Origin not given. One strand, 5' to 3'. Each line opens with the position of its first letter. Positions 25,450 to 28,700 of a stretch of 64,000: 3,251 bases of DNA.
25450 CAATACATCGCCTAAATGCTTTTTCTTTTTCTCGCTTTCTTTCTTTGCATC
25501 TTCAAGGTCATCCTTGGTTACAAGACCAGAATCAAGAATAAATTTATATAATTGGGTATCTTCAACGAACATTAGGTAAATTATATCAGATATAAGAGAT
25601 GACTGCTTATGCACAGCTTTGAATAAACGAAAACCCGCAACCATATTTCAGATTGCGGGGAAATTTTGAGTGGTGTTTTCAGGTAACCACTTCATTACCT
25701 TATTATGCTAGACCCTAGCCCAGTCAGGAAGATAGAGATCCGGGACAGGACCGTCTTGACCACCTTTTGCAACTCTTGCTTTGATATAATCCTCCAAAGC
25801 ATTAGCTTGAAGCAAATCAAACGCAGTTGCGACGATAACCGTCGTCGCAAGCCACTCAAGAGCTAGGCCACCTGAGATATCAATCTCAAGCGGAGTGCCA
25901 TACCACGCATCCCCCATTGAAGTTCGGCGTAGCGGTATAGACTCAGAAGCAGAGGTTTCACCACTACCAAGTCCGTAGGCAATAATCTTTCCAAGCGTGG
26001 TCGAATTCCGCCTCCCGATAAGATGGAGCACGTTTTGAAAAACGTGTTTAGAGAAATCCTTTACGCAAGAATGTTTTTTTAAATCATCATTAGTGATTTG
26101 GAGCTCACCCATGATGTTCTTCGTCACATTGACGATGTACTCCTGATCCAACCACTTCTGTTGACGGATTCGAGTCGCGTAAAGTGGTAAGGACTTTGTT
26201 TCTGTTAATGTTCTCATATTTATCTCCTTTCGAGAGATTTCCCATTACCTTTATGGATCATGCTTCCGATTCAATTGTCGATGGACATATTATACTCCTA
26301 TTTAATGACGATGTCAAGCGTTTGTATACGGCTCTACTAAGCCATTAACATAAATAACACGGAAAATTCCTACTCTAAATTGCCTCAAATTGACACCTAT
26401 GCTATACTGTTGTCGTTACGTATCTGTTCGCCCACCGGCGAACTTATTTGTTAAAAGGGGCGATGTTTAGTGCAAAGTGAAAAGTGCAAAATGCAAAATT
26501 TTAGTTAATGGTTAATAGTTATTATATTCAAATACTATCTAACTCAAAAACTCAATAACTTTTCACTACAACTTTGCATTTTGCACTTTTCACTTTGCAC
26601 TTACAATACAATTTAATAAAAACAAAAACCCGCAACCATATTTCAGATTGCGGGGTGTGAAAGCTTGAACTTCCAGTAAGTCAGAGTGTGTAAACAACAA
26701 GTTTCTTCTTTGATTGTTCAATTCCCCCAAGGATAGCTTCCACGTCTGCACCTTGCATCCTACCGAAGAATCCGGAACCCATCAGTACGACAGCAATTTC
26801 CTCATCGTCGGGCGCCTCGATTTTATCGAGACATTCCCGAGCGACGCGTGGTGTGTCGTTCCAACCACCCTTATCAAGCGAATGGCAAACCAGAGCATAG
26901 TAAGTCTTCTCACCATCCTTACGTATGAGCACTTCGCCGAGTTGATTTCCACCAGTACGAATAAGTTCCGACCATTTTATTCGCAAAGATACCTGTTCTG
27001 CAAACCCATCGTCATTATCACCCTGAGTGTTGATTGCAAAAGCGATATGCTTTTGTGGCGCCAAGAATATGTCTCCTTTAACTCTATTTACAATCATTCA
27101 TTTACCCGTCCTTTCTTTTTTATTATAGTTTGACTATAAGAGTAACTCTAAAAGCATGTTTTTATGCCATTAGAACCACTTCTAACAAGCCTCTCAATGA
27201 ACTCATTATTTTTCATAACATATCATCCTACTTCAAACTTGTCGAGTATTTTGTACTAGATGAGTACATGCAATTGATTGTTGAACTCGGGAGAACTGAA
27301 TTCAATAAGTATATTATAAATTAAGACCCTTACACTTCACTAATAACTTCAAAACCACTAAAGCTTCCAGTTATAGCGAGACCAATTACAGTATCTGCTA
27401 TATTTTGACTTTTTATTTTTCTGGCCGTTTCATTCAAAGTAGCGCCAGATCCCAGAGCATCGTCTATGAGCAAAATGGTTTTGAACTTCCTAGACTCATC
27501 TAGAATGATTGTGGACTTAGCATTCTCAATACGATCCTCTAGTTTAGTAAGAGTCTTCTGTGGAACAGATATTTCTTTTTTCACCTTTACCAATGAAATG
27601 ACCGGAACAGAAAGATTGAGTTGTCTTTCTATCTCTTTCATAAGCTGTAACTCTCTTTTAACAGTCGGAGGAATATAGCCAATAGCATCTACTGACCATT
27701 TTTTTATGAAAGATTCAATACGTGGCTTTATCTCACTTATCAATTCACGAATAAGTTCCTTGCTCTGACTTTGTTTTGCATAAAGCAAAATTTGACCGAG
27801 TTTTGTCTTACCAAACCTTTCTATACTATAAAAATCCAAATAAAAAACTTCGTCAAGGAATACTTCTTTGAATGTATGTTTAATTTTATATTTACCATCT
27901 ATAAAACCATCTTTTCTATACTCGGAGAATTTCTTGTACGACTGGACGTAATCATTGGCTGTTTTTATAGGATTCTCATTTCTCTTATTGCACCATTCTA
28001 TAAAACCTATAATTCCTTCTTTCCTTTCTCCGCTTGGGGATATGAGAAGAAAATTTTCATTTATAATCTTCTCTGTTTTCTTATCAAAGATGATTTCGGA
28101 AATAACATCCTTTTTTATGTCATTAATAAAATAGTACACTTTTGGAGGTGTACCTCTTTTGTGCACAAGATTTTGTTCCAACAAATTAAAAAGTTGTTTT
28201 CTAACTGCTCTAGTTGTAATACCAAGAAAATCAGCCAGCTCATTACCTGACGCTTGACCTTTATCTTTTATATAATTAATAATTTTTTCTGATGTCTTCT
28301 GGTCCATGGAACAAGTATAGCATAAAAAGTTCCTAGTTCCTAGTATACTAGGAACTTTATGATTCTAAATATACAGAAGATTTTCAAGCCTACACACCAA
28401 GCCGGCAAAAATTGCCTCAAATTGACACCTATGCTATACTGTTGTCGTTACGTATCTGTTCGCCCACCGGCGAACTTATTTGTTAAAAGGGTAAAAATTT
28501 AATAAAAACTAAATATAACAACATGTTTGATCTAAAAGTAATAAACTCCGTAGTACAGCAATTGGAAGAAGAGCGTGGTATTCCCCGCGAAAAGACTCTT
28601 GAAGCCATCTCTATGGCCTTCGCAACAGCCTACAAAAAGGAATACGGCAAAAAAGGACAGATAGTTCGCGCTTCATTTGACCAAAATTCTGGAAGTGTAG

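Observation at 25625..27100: GC-rich two-gene cassette bracketed by identical terminators: unknown protein plus macro-domain-like protein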

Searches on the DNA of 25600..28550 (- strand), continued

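Call 92: search_rna_families(source=L103, start=100, end=320, threshold=evalue, max_evalue=10)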
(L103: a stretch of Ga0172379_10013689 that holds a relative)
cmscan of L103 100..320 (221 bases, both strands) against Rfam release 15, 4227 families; matches with E-value up to 10: 4.
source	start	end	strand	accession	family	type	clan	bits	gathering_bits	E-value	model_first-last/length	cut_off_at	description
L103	220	312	-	RF00688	MIR394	Gene; miRNA;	-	15.5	60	1.4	1-109/109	no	MIR394 microRNA precursor family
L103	227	278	+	RF01933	bxd_5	Gene; lncRNA;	-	11.7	50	1.4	1-57/57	no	Bithoraxoid conserved region 5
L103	188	238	-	RF01126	sR41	Gene; snRNA; snoRNA; CD-box;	-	11.5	54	1.5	1-53/53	no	Small nucleolar RNA sR41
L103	119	204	-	RF02126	GHRLOS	Gene; lncRNA;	-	10.8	48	2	1-70/70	no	Ghrelin opposite strand RNA conserved region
